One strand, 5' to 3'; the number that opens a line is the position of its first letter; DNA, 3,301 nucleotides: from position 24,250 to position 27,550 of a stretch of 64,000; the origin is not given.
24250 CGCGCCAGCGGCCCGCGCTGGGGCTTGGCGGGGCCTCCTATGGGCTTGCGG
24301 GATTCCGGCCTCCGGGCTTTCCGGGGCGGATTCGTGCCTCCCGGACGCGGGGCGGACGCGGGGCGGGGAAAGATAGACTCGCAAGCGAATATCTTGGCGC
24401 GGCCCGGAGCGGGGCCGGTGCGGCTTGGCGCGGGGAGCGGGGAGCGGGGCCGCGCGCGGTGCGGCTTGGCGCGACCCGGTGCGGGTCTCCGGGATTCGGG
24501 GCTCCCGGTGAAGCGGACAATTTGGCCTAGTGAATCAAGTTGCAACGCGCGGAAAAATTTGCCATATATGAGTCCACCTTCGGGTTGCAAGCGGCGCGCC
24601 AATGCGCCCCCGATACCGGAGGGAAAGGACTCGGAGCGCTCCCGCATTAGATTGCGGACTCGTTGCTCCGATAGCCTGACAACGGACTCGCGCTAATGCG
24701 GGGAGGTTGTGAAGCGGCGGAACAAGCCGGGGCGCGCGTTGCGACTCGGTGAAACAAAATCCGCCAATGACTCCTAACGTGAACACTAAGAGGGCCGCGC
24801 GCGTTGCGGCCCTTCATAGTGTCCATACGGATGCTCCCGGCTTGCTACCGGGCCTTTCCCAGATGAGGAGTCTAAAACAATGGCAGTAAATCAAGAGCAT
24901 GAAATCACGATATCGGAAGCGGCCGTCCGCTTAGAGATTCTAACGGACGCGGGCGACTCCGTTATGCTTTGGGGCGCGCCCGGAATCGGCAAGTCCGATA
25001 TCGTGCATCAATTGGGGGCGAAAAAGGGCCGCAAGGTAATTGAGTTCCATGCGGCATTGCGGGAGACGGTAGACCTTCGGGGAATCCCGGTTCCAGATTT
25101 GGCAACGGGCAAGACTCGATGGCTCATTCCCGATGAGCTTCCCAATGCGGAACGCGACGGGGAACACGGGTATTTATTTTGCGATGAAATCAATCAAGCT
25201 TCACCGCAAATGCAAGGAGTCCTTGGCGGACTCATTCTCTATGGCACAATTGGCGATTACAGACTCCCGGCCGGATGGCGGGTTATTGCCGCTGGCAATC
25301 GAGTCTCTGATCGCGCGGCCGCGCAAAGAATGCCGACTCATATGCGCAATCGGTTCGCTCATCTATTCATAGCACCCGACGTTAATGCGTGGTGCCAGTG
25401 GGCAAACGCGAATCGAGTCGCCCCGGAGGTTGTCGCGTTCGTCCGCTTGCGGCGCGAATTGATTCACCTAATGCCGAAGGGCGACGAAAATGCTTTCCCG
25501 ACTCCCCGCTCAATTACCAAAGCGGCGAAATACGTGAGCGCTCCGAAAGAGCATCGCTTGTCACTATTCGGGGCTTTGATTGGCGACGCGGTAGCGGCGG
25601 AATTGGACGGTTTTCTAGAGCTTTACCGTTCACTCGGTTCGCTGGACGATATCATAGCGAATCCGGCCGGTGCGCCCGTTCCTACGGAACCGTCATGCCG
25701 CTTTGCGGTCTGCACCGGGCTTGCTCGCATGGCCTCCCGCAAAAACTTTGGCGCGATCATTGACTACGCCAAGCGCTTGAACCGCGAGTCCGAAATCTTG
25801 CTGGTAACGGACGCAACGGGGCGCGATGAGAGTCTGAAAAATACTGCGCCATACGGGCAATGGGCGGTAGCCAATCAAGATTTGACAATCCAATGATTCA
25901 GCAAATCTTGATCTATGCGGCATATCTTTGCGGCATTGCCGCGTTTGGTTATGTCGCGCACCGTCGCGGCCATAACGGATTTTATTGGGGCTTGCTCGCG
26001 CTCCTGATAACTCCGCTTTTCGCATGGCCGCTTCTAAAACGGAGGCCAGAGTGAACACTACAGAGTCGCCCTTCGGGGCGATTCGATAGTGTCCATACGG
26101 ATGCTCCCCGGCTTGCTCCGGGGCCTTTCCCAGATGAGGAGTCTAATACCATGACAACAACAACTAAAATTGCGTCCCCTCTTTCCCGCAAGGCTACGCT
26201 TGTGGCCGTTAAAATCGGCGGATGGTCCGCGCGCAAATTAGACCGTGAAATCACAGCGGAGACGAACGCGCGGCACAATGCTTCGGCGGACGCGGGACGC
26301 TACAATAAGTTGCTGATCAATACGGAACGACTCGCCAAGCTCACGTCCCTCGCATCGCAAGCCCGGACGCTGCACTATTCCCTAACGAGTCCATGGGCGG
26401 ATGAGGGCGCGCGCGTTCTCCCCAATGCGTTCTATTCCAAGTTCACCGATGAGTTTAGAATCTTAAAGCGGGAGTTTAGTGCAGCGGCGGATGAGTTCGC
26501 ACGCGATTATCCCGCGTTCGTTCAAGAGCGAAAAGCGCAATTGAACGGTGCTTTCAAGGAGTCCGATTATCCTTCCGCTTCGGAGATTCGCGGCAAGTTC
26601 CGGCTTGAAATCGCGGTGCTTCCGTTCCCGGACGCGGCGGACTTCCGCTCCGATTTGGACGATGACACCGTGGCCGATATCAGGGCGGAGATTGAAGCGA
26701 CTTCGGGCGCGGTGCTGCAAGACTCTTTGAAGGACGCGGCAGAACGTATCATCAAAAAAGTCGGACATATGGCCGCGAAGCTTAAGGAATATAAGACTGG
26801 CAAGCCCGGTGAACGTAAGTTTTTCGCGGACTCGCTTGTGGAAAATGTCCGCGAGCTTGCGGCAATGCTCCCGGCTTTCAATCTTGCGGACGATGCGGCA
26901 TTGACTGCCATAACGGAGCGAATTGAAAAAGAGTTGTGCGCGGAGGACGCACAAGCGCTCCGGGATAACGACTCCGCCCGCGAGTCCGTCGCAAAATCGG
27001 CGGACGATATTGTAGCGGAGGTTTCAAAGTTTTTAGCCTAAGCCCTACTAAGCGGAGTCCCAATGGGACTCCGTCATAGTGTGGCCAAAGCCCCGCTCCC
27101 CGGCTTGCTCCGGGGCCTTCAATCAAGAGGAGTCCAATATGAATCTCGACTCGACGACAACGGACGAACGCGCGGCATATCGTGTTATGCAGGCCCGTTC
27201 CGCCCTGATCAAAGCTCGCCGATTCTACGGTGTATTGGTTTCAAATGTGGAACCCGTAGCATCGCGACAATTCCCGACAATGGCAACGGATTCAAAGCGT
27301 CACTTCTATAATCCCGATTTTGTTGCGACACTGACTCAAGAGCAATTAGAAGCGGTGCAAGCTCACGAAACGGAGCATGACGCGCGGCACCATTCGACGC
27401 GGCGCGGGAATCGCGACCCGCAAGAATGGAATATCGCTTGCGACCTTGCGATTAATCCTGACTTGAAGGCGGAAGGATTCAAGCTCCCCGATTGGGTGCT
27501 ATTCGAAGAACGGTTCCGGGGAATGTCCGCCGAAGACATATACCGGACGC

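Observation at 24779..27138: Three copies of a ~100-nt covarying structured RNA leader, one before each large island gene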

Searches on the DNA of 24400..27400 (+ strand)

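Call 9: search_rna_families(source=window, start=24400, end=27400, threshold=evalue, max_evalue=10)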
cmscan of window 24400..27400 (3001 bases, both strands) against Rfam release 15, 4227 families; matches with E-value up to 10: 4.
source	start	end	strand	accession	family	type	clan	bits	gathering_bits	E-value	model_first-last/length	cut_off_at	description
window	24831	24899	-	RF00271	SNORD60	Gene; snRNA; snoRNA; CD-box;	CL00066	17.6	42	8.7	1-83/83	no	Small nucleolar RNA SNORD60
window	25022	25106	-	RF01394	isrK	Gene; sRNA;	-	16.4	50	2.2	1-77/77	no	isrK Hfq binding RNA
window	26972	27021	+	RF03163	c4-a1b1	Gene; antisense;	CL00128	13.8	46.7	4.7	1-53/53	no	a1, b1 targets of C4 antisense RNA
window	25074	25118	-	RF03163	c4-a1b1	Gene; antisense;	CL00128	13.2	46.7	7.3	1-53/53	no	a1, b1 targets of C4 antisense RNA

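Call 42: build_rna_model(alignment_id=A4, structure=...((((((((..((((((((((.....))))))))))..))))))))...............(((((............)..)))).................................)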
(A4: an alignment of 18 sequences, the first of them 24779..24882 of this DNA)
Model R1 built from alignment A4 (18 sequences, 120 columns); structure: as given.
model positions 103; base pairs 22; branch points 1; effective number of sequences 5.25; information 0.59 bits per position. Calibrated on 0.2 Mb of random sequence (short: E-values are rough).
structure used (alignment columns):
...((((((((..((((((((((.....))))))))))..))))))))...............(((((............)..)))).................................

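Call 43: search_with_rna_model(model_id=R1, source=window, max_evalue=10, filters=off, show_alignments=4)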
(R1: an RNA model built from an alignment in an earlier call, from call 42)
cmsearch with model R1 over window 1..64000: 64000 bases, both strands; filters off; matches with E-value up to 10: 15.
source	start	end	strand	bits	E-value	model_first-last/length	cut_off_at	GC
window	24779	24879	+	79.9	6.9e-19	1-103/103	no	0.58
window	26051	26150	+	70.4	2.1e-16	1-103/103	no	0.58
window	27041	27141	+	41.4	7.2e-09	1-103/103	no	0.59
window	25999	26096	-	29.5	8.9e-06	1-103/103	no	0.55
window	24733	24826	-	23.7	0.00027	1-103/103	no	0.57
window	28889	28971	+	12.8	0.18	1-103/103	no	0.57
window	58568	58592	-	8.7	2.3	13-37/103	no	0.88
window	35720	35840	-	8.6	2.4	1-103/103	no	0.41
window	1991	2122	+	7.9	3.5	1-103/103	no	0.56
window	28661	28690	-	7.8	3.7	10-39/103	no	0.8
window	52409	52445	-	7.4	4.7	6-43/103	no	0.68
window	4681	4774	+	7.4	4.8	1-103/103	no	0.59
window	28661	28690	+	7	6.1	10-39/103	no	0.8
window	19089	19219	+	6.5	8.1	1-103/103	no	0.55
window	4408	4448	-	6.2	9.9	4-45/103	no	0.63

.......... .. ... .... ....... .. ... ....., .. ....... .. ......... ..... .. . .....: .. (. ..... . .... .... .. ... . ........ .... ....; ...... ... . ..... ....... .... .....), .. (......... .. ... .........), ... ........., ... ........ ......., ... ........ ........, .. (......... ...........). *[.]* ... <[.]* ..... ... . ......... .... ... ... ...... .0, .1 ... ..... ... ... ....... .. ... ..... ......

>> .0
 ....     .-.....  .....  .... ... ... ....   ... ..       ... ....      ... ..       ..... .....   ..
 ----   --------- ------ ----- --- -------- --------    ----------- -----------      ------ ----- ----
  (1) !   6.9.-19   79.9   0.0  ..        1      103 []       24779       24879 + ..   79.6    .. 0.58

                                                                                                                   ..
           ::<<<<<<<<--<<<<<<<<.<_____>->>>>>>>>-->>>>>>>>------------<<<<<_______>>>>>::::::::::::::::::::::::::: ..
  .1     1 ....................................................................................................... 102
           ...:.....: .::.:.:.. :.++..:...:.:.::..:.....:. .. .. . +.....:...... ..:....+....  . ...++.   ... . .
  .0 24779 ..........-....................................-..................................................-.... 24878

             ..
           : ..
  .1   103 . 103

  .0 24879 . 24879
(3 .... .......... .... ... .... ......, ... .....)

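Call 45: search_with_rna_model(model_id=R1, sources=[L097, L098, L099, L100, L101, L102, L103, L104, L105, L106, L107, L108, L109, L110, L111, L112, L113, L114, L115, L116, L117, L118, L119, L120, L121, L122, L007, L123, L124, L125, L126, L127, L128, L129, L130, L131, L132, L133, L134, L135, L136, L137, L138, L139, L140, L141, L142, L143, L144, L145, L146, L147, L148, L149, L150, L151, L152, L153, L154, L155], max_evalue=0.01, make_alignment=true)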
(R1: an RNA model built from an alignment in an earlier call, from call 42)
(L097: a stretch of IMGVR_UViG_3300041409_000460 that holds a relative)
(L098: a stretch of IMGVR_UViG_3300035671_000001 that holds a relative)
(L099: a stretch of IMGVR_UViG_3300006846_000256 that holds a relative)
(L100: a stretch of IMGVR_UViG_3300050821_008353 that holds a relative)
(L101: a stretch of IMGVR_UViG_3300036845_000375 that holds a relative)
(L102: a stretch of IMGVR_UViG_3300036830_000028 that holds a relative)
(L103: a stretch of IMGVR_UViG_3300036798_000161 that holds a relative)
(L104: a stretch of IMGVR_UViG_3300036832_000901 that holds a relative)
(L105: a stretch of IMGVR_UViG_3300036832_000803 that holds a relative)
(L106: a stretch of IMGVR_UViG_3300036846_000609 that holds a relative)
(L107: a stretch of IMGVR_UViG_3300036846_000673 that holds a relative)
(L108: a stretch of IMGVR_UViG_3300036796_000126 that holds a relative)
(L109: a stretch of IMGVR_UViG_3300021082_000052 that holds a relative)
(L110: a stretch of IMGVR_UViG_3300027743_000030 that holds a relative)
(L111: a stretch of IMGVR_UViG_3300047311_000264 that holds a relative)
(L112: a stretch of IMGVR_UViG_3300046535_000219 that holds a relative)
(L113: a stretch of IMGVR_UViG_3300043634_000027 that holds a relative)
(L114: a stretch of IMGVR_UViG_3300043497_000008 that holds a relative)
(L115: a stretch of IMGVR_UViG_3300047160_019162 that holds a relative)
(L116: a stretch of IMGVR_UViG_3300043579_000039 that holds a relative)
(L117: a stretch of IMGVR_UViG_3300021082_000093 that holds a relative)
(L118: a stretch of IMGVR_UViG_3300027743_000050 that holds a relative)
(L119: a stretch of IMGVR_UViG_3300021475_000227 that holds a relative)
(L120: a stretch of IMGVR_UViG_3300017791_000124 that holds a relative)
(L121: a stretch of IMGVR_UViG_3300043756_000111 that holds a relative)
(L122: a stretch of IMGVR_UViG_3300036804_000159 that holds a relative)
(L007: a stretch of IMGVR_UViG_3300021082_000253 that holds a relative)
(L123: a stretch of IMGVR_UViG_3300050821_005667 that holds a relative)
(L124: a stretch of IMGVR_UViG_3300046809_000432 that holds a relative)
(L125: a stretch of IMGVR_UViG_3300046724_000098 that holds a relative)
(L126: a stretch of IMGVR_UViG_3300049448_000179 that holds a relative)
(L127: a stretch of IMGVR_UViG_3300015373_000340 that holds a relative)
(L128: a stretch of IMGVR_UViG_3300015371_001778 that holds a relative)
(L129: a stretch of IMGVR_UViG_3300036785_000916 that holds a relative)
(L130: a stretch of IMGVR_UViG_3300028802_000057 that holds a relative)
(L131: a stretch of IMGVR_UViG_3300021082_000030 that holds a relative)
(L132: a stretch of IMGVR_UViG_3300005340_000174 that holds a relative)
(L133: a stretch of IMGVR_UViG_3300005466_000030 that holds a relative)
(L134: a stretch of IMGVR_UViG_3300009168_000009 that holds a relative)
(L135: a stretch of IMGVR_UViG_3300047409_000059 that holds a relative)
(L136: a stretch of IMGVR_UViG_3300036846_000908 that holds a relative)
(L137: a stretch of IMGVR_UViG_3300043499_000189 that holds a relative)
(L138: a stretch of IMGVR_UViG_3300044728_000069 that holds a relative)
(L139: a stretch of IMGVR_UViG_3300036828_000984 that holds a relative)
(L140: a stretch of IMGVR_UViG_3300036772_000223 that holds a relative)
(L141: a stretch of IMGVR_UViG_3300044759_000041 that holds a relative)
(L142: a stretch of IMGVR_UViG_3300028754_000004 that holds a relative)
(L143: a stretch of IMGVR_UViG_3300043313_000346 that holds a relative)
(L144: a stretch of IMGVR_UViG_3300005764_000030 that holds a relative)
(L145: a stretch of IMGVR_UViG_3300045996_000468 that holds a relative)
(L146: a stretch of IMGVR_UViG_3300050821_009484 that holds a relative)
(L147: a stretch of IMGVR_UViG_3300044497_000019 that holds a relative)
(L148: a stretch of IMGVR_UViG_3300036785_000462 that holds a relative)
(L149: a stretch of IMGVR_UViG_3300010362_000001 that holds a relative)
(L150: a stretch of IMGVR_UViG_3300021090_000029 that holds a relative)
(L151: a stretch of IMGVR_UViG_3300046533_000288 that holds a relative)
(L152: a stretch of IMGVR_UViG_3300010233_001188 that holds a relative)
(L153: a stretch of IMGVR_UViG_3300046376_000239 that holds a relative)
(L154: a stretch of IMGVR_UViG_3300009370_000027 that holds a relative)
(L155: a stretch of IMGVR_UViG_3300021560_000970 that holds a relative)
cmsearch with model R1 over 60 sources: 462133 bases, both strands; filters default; matches with E-value up to 0.01: 186.
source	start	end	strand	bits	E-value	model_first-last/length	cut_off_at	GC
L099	5019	5120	+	89.6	1.5e-20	1-103/103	no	0.62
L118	5783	5884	+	88.3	3.4e-20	1-103/103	no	0.61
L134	8179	8280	+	88.3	3.4e-20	1-103/103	no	0.61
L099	7567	7666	+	86.3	1.1e-19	1-103/103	no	0.62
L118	2594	2697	+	85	2.4e-19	1-103/103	no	0.57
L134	4990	5093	+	85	2.4e-19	1-103/103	no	0.57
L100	3514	3614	+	82.9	8.1e-19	1-103/103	no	0.56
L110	3873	3976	+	82.1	1.4e-18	1-103/103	no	0.57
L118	6285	6382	+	80.8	3e-18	1-103/103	no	0.62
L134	8681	8778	+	80.8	3e-18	1-103/103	no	0.62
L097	3902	4005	+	77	2.8e-17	1-103/103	no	0.61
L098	3902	4005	+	77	2.8e-17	1-103/103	no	0.61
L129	2723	2819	+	76.6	3.6e-17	1-103/103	no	0.56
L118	5336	5433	+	76.5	3.7e-17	1-103/103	no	0.58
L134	7732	7829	+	76.5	3.7e-17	1-103/103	no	0.58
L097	5014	5109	+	76.3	4.2e-17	1-103/103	no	0.61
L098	5014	5109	+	76.3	4.2e-17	1-103/103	no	0.61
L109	3886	3988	+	74.5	1.3e-16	1-103/103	no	0.57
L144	7768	7869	+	74.3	1.4e-16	1-103/103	no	0.58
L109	5008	5107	+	72.8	3.5e-16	1-103/103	no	0.55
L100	2754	2852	+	72.4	4.3e-16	1-103/103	no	0.57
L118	1472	1574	+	71.7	6.6e-16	1-103/103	no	0.52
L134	3868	3970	+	71.7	6.6e-16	1-103/103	no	0.52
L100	3126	3223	+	70.3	1.6e-15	1-103/103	no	0.56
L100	3891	3987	+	69.6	2.4e-15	1-103/103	no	0.57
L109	7998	8097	+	69.2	3.1e-15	1-103/103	no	0.58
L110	7993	8092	+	69.2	3.1e-15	1-103/103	no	0.58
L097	5277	5376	+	68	6.2e-15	1-103/103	no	0.56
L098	5277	5376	+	68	6.2e-15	1-103/103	no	0.56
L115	2585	2684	+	67.9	6.7e-15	1-103/103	no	0.56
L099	6006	6111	+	67.4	8.9e-15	1-103/103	no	0.57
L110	4993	5095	+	67.1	1.1e-14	1-103/103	no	0.57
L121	3531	3630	+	67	1.1e-14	1-103/103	no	0.54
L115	1464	1565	+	65.7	2.5e-14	1-103/103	no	0.57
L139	5127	5232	+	65.2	3.3e-14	1-103/103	no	0.58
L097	7881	7986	+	64.4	5.3e-14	1-103/103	no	0.59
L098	7881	7986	+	64.4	5.3e-14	1-103/103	no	0.59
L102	4576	4682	+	64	7e-14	1-103/103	no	0.58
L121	7759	7857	+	63.6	8.4e-14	1-103/103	no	0.56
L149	5002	5105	+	63.6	8.7e-14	1-103/103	no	0.6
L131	5005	5103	+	62.4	1.8e-13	1-103/103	no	0.63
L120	7636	7731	+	61.7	2.7e-13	1-103/103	no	0.59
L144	3269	3370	+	61.2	3.6e-13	1-103/103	no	0.54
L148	3050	3151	+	61.2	3.6e-13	1-103/103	no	0.58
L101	3009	3112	+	60.6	5.1e-13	1-103/103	no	0.53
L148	3882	3982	+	60.4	6e-13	1-103/103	no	0.55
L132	7473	7570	+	60.1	6.9e-13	1-103/103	no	0.61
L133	7473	7570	+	60.1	6.9e-13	1-103/103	no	0.61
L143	7491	7588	+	60.1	6.9e-13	1-103/103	no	0.61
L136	4993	5093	+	59.7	8.7e-13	1-103/103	no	0.58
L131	7498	7591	+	59.3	1.1e-12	1-103/103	no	0.59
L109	3376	3494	+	58.8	1.5e-12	1-103/103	no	0.55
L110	3363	3481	+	58.8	1.5e-12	1-103/103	no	0.55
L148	2673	2772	+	57.6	3e-12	1-103/103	no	0.58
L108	5005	5104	+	57.3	3.8e-12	1-103/103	no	0.61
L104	5005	5113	+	57.2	3.9e-12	1-103/103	no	0.64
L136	3879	3981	+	57.2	4e-12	1-103/103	no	0.63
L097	6322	6425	+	57.1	4.2e-12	1-103/103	no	0.55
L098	6322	6425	+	57.1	4.2e-12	1-103/103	no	0.55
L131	3893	3985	+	57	4.5e-12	1-103/103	no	0.57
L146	3650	3747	+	56.7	5.4e-12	1-103/103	no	0.59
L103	4040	4140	+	56.6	5.7e-12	1-103/103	no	0.58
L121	5025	5128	+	56.2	7.3e-12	1-103/103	no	0.51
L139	3494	3595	+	55.8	8.9e-12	1-103/103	no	0.55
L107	5005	5104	+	55.1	1.4e-11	1-103/103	no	0.61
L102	3452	3561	+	55.1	1.4e-11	1-103/103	no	0.57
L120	8614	8717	+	54.1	2.5e-11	1-103/103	no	0.62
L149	8042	8144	+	54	2.8e-11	1-103/103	no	0.6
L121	8904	9007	+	52.8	5.5e-11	1-103/103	no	0.56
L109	7636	7737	+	52.5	6.5e-11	1-103/103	no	0.56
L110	7631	7732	+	52.5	6.5e-11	1-103/103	no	0.56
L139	3882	3982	+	52.3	7.2e-11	1-103/103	no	0.59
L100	6087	6187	+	51.8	1e-10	1-103/103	no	0.5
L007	1946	2052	+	51.4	1.3e-10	1-103/103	no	0.58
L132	7963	8058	+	51.2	1.5e-10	1-103/103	no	0.61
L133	7963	8058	+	51.2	1.5e-10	1-103/103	no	0.61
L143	7981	8076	+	51.2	1.5e-10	1-103/103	no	0.61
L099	3898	4003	+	50.7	1.9e-10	1-103/103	no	0.54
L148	6026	6129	+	49.9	3.2e-10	1-103/103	no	0.62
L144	6042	6139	+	49.3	4.5e-10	1-103/103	no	0.62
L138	5002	5100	+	48.2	8.4e-10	1-103/103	no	0.56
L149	7583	7691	+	47.3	1.4e-09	1-103/103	no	0.61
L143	5017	5115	+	47.2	1.6e-09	1-103/103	no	0.63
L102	5575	5676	+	47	1.7e-09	1-103/103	no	0.59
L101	5002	5096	+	47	1.7e-09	1-103/103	no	0.56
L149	3887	3988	+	46.8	2e-09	1-103/103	no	0.61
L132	5017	5115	+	46.8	2e-09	1-103/103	no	0.64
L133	5017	5115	+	46.8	2e-09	1-103/103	no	0.64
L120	3890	3983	+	46.3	2.7e-09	1-103/103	no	0.63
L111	5994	6095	+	46.2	2.9e-09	1-103/103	no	0.56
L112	5994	6095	+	46.2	2.9e-09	1-103/103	no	0.56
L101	8684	8778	+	45.6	4.1e-09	1-103/103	no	0.63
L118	877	991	+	45.1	5.4e-09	1-103/103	no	0.59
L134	3273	3387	+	45.1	5.4e-09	1-103/103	no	0.59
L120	7971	8078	+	45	5.7e-09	1-103/103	no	0.61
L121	6081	6175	+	44.5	8.1e-09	1-103/103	no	0.56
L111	7626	7733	+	44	1.1e-08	1-103/103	no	0.58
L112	7626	7733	+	44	1.1e-08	1-103/103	no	0.58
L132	3898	4000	+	43.6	1.3e-08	1-103/103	no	0.6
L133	3898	4000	+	43.6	1.3e-08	1-103/103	no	0.6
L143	3898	4000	+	43.6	1.3e-08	1-103/103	no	0.6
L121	3874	3979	+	43.6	1.4e-08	1-103/103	no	0.53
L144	3876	3979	+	42.9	2e-08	1-103/103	no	0.59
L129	3738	3837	+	42.2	3.1e-08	1-103/103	no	0.52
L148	5027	5134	+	41.7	4.3e-08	1-103/103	no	0.63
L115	3574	3676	+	41.3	5.4e-08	1-103/103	no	0.61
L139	6121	6224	+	41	6.4e-08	1-103/103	no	0.62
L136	5982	6083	+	39.8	1.3e-07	1-103/103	no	0.63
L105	2906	3027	+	39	2.1e-07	1-103/103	no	0.64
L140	3434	3526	+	38.9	2.3e-07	1-103/103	no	0.67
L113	5950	6057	+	38.7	2.5e-07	1-103/103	no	0.53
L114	5950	6057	+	38.7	2.5e-07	1-103/103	no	0.53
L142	5950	6057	+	38.7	2.5e-07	1-103/103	no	0.53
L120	5017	5107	+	38.6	2.7e-07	1-103/103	no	0.69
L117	5971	6056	+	38.3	3.3e-07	1-103/103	no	0.59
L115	1156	1263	+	38.2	3.5e-07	1-103/103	no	0.58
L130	5974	6053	+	36.1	1.2e-06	1-103/103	no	0.61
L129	5884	5988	+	35.7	1.6e-06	1-103/103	no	0.64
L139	8112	8211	+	35.6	1.6e-06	1-103/103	no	0.6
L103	4010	4086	-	35.5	1.8e-06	1-103/103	no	0.55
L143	8864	8966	+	35.2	2.1e-06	1-103/103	no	0.6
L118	6237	6332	-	34.7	2.8e-06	1-103/103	no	0.61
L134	8633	8728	-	34.7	2.8e-06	1-103/103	no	0.61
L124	3707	3805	+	33.5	5.7e-06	1-103/103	no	0.62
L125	3872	3970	+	33.5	5.7e-06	1-103/103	no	0.62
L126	3483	3581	+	33.5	5.7e-06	1-103/103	no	0.62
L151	3872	3970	+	33.5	5.7e-06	1-103/103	no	0.62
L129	3183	3285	+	33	7.6e-06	1-103/103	no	0.61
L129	7569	7669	+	32.9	8.4e-06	1-103/103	no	0.62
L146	3325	3401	+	32.7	9.4e-06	1-103/103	no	0.53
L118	3800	3893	+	32.3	1.2e-05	1-103/103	no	0.56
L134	6196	6289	+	32.3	1.2e-05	1-103/103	no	0.56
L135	6018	6124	+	32.2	1.2e-05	1-103/103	no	0.56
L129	4883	4988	+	31.6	1.8e-05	1-103/103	no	0.61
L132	7411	7520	-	31.3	2.1e-05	1-103/103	no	0.66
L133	7411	7520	-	31.3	2.1e-05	1-103/103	no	0.66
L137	5970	6046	+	31.3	2.1e-05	1-103/103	no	0.58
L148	3515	3618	+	30.7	3.1e-05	1-103/103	no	0.62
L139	7783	7875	+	30.2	4.1e-05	1-103/103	no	0.63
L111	5006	5112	+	30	4.5e-05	1-103/103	no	0.56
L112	5006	5112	+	30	4.5e-05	1-103/103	no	0.56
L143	7429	7538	-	29.8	5.3e-05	1-103/103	no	0.67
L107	4975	5051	-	29.3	7.1e-05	1-103/103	no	0.57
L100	2344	2458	+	28.7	0.0001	1-103/103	no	0.51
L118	5729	5830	-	28.5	0.00012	1-103/103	no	0.65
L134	8125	8226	-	28.5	0.00012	1-103/103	no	0.65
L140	1970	2050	+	28.5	0.00012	1-103/103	no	0.49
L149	5984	6082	+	28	0.00015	1-103/103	no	0.59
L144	5041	5153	+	27.7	0.00018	1-103/103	no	0.62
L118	2541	2640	-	27.5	0.00021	1-103/103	no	0.56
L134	4937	5036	-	27.5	0.00021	1-103/103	no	0.56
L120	4936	5063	-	27.5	0.00021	1-103/103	no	0.62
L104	4975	5053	-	27.3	0.00023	1-103/103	no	0.57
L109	3827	3932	-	27.3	0.00023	1-103/103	no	0.58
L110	3814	3919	-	27.3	0.00023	1-103/103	no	0.58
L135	5009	5107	+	26.7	0.00032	1-103/103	no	0.62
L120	8533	8661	-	26.7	0.00034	1-103/103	no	0.6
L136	8078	8183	+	25.9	0.00053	1-103/103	no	0.58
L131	7448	7545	-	25.6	0.00063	1-103/103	no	0.63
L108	3889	3993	+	25.5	0.00068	1-103/103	no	0.53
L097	3347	3439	+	25.4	0.00075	1-103/103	no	0.6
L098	3347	3439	+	25.4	0.00075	1-103/103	no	0.6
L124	7675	7773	+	25.2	0.0008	1-103/103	no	0.61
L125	7840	7938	+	25.2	0.0008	1-103/103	no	0.61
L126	7451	7549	+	25.2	0.0008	1-103/103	no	0.61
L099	7515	7614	-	25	0.0009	1-103/103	no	0.63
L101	8203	8294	+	24.9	0.00097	1-103/103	no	0.65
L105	6089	6185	+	24.4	0.0013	1-103/103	no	0.59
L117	5938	6021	-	23.6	0.0021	1-103/103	no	0.64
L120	7609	7682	-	23.4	0.0024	1-103/103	no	0.58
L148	2025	2103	+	23.3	0.0025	1-103/103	no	0.51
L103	6561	6653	+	23.1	0.0028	1-103/103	no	0.6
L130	5937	6021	-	23.1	0.0028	1-103/103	no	0.61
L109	6160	6255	+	23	0.0031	1-103/103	no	0.59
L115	2531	2633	-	22.3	0.0046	1-103/103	no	0.56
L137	5907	6020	-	22.1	0.0053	1-103/103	no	0.65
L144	7716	7814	-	21.9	0.006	1-103/103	no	0.58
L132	4936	5062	-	21.9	0.0061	1-103/103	no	0.64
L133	4936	5062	-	21.9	0.0061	1-103/103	no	0.64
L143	4936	5062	-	21.6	0.0071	1-103/103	no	0.64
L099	6008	6051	-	21.5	0.0077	3-46/103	no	0.61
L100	5004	5109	+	21.4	0.0079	1-103/103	no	0.58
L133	8846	8951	+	21.2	0.0087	1-103/103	no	0.61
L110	4935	5040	-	21.2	0.009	1-103/103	no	0.54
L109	4950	5055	-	21.2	0.009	1-103/103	no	0.54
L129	2455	2483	+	21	0.0099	47-75/103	no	0.59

Alignment A5: 150 matches aligned to the model, 216 columns, each read 5' to 3' on its own strand. Consensus structure (alignment columns), stored with it:
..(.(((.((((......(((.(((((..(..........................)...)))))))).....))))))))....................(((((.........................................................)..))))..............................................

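Call 87: search_rna_families(sources=[L118, L099, L100, L097, L121, L148], threshold=evalue, max_evalue=0.1)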
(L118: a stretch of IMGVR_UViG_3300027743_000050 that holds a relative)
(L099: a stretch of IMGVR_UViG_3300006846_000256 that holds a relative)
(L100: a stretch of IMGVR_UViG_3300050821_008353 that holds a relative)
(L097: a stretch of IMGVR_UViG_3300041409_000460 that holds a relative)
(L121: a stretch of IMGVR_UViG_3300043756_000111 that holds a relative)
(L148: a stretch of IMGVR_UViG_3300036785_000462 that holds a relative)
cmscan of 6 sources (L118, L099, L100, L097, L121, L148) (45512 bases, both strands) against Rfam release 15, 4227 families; matches with E-value up to 0.1: 1.
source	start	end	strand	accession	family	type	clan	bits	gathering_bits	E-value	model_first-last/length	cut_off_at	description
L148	423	495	+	RF02353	BjrC68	Gene; sRNA;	-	25.3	39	0.018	1-82/82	no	Bradyrhizobiaceae sRNA BjrC68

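Call 89: build_rna_model(alignment_id=A5)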
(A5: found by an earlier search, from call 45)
Model R2 built from alignment A5 (150 sequences, 216 columns); structure: stored with the alignment.
model positions 103; base pairs 22; branch points 1; effective number of sequences 9.75; information 0.59 bits per position. Calibrated on 0.2 Mb of random sequence (short: E-values are rough).
structure used (alignment columns):
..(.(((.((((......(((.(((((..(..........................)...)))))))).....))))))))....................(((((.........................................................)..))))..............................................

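Call 90: search_with_rna_model(model_id=R2, source=window, max_evalue=1, filters=off)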
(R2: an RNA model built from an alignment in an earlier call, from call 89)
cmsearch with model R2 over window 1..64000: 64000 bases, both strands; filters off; matches with E-value up to 1: 11.
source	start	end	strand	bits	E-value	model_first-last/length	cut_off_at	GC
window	24779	24882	+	73.5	2.6e-18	1-103/103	no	0.58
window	26051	26153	+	61.2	6.6e-15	1-103/103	no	0.57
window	27041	27141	+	43.6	5e-10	1-103/103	no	0.59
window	25999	26096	-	33.6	3e-07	1-103/103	no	0.55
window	24733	24826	-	23.4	0.00019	1-103/103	no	0.57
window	28889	28971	+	17.7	0.0074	1-103/103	no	0.57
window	4681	4774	+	14.1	0.074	1-103/103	no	0.59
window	13596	13703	+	11.7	0.36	1-103/103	no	0.48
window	4958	5128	+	11.3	0.46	1-103/103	no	0.58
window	28661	28690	+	10.9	0.58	10-39/103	no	0.8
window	28661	28690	-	10.6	0.71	10-39/103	no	0.8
